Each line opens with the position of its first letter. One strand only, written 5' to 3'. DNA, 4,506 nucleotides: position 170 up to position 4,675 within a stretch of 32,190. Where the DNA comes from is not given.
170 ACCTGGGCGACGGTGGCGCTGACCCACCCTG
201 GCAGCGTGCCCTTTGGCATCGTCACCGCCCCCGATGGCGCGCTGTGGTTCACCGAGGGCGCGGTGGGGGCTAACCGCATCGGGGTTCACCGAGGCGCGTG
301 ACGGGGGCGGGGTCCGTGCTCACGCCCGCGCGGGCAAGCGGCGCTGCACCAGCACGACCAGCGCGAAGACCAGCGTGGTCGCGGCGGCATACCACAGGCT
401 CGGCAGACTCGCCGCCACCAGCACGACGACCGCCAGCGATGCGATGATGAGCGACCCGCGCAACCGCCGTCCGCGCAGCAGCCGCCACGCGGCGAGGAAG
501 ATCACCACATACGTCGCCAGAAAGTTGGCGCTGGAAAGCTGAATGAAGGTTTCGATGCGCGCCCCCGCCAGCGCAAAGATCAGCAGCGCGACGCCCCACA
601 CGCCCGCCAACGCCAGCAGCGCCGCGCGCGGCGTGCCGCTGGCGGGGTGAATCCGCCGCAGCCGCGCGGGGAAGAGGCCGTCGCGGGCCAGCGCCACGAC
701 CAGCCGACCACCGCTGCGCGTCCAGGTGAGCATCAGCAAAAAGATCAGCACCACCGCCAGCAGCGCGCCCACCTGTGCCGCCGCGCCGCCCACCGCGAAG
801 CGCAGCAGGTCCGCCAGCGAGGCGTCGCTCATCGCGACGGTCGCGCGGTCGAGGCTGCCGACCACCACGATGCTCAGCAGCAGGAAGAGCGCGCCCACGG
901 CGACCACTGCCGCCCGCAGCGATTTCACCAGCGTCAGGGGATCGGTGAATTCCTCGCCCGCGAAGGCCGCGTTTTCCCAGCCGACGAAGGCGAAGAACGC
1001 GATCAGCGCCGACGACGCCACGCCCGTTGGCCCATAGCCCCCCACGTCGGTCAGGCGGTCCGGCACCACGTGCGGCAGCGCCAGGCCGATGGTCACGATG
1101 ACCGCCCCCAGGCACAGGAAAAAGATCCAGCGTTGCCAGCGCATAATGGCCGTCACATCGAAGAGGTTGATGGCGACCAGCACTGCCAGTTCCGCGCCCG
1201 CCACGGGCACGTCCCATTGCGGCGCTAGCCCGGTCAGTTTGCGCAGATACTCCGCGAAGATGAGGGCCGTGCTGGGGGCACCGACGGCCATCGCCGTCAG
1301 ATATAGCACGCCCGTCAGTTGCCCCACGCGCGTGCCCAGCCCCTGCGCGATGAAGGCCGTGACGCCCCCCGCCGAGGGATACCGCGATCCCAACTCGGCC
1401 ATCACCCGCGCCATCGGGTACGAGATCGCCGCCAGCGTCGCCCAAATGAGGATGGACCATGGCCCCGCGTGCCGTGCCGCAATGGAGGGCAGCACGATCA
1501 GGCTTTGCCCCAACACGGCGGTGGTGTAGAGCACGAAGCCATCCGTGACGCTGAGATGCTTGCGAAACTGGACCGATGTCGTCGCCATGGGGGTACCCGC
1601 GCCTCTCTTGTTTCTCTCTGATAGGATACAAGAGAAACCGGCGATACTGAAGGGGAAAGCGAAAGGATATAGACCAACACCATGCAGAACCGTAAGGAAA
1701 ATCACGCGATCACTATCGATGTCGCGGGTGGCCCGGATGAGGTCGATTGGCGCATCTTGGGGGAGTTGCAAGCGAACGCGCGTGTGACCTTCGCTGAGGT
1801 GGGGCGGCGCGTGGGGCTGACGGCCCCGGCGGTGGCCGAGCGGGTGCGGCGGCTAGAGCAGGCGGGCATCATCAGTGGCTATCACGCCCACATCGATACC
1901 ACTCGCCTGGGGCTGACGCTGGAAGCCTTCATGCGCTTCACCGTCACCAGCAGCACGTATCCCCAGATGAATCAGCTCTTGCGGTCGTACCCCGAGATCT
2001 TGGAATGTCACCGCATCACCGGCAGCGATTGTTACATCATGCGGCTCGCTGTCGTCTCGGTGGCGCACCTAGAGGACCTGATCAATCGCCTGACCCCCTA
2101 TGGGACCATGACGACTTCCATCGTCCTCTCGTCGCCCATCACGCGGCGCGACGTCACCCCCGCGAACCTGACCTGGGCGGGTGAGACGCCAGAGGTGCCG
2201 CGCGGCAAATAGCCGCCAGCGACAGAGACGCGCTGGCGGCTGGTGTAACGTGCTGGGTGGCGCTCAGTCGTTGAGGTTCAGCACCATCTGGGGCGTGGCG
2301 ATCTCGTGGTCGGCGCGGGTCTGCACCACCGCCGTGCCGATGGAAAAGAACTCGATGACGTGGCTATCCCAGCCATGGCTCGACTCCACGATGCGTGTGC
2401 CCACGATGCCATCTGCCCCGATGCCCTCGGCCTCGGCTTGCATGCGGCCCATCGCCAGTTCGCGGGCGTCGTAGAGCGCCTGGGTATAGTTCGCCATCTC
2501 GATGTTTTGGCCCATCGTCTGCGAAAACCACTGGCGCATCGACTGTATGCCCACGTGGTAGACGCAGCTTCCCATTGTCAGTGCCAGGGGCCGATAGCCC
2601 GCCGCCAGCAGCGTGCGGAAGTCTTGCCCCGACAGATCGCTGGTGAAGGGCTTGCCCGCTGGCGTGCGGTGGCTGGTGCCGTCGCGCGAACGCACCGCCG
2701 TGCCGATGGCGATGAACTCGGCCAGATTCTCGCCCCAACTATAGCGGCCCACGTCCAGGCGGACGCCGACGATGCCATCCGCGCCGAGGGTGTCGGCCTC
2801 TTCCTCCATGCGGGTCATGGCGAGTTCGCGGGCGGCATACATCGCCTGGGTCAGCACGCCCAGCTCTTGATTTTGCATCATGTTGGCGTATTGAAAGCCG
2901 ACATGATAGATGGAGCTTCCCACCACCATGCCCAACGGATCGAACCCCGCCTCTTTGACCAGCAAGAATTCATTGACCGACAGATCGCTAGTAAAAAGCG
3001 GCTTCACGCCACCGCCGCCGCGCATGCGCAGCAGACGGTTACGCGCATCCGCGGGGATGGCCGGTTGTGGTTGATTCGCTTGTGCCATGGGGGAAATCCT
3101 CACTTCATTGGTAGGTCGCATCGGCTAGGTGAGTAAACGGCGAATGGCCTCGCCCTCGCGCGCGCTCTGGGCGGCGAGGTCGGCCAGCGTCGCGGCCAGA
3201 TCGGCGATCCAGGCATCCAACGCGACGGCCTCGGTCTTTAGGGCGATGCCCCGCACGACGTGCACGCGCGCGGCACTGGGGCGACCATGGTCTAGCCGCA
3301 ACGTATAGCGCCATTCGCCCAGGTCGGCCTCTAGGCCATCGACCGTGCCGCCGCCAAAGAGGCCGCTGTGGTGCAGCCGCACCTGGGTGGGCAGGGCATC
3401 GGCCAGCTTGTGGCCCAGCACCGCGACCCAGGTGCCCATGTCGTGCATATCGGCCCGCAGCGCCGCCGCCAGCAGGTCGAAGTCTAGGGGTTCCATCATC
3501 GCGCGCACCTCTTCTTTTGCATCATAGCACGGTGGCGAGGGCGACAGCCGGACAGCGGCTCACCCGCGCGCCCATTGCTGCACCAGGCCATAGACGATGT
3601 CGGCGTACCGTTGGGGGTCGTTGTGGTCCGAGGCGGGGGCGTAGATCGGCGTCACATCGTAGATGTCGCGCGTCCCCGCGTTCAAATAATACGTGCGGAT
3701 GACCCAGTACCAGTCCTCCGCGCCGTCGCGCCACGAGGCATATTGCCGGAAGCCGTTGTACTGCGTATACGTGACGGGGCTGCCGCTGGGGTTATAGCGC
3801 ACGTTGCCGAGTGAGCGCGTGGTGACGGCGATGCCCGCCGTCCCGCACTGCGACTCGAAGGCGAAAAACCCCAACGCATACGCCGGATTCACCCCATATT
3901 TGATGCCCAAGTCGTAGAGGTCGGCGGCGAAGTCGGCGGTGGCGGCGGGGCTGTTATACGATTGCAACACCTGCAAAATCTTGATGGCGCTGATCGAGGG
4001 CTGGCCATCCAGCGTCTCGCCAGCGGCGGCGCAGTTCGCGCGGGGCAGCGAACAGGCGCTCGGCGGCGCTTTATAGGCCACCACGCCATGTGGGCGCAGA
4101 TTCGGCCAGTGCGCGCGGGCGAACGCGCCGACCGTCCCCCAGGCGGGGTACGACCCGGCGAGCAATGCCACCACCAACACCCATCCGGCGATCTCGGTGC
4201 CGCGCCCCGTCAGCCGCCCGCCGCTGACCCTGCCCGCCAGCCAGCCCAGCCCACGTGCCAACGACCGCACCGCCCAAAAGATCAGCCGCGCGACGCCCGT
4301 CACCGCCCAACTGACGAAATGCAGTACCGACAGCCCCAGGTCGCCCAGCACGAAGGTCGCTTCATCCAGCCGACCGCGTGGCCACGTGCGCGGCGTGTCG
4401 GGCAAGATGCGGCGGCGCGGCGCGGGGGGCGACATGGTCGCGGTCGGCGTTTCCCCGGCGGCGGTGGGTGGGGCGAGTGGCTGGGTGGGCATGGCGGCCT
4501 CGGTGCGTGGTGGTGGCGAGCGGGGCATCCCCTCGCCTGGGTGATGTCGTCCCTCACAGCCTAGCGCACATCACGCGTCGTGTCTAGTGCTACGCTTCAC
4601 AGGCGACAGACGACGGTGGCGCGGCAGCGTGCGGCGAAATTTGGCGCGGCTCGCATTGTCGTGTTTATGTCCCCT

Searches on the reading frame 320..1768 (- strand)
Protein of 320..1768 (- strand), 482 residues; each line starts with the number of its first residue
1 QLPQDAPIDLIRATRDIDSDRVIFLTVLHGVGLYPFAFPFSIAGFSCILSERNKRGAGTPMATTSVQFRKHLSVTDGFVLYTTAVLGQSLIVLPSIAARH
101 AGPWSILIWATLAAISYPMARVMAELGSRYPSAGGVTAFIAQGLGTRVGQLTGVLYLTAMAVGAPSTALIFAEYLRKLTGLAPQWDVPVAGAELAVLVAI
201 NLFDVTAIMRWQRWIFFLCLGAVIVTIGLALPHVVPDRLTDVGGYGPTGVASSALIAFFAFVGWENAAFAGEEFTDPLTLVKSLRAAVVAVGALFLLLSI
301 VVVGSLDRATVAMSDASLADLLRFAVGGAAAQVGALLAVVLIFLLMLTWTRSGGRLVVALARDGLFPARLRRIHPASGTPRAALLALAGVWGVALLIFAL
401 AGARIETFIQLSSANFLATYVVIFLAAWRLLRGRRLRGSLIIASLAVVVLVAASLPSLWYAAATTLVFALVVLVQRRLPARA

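Call 79: search_protein_families(library=pfam, proteins=[window:320-1768:-], max_evalue=0.00001)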
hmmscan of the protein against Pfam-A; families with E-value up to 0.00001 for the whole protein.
window:320-1768:- (482 aa): 2 families
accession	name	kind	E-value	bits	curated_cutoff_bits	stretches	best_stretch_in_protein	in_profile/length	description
PF13520.12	AA_permease_2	-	1.3e-35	123.6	27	1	82-466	6-394/427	Amino acid permease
PF00324.27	AA_permease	-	1.6e-19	70.4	24.6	1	85-467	10-417/470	Amino acid permease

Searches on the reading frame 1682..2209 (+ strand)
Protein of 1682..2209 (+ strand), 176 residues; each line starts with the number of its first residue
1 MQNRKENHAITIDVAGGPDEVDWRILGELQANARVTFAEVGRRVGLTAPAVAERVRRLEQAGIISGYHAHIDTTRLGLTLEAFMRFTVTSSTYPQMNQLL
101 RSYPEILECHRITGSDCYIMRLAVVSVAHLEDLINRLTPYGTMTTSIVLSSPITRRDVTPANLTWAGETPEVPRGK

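Call 79: search_protein_families(library=pfam, proteins=[window:1682-2209:+], max_evalue=0.00001)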
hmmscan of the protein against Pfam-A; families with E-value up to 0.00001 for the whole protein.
window:1682-2209:+ (176 aa): 4 families
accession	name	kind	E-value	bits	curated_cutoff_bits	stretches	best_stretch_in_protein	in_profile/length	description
PF13404.12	HTH_AsnC-type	-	6.5e-17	61.5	27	1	19-59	2-42/42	AsnC-type helix-turn-helix domain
PF13412.12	HTH_24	-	3e-15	55.9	21.9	1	19-64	2-47/48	Winged helix-turn-helix DNA-binding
PF01037.27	AsnC_trans_reg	-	3.3e-14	53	25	1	87-150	4-72/73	Lrp/AsnC ligand binding domain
PF12802.13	MarR_2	-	3.6e-07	30.7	27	1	22-64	7-50/61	MarR family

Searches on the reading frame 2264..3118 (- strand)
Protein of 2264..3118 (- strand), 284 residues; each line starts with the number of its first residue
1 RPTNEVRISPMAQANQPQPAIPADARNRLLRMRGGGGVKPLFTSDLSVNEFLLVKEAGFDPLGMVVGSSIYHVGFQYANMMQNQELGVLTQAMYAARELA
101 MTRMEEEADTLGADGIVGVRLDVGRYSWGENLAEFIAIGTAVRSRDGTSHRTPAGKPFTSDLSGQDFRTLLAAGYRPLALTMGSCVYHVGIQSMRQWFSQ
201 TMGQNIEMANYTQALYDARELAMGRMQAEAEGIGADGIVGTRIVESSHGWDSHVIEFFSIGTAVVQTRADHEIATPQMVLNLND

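Call 79: search_protein_families(library=pfam, proteins=[window:2264-3118:-], max_evalue=0.00001)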
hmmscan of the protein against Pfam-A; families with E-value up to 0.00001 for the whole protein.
window:2264-3118:- (284 aa): 1 family
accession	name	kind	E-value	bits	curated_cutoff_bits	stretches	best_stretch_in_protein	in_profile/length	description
PF01906.23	YbjQ_1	-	3.6e-23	82.6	23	2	84-143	45-102/103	Putative heavy-metal-binding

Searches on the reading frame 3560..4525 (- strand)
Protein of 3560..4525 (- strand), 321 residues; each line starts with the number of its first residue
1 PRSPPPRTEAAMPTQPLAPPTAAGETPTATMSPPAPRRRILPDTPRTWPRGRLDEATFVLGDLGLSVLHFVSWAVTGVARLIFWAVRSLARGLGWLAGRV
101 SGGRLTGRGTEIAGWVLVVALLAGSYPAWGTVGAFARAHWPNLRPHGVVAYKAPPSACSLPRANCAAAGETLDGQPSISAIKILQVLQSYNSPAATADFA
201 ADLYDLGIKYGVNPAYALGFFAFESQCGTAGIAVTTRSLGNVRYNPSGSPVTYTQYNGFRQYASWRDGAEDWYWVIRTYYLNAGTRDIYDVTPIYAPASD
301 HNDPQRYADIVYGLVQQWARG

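Call 79: search_protein_families(library=pfam, proteins=[window:3560-4525:-], max_evalue=0.00001)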
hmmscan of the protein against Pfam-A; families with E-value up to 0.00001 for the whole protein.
window:3560-4525:- (321 aa): 1 family
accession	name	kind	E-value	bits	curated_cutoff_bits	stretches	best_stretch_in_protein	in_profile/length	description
PF01832.25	Glucosaminidase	-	9.8e-07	29.9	30.2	1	203-309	4-98/123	Mannosyl-glycoprotein endo-beta-N-acetylglucosaminidase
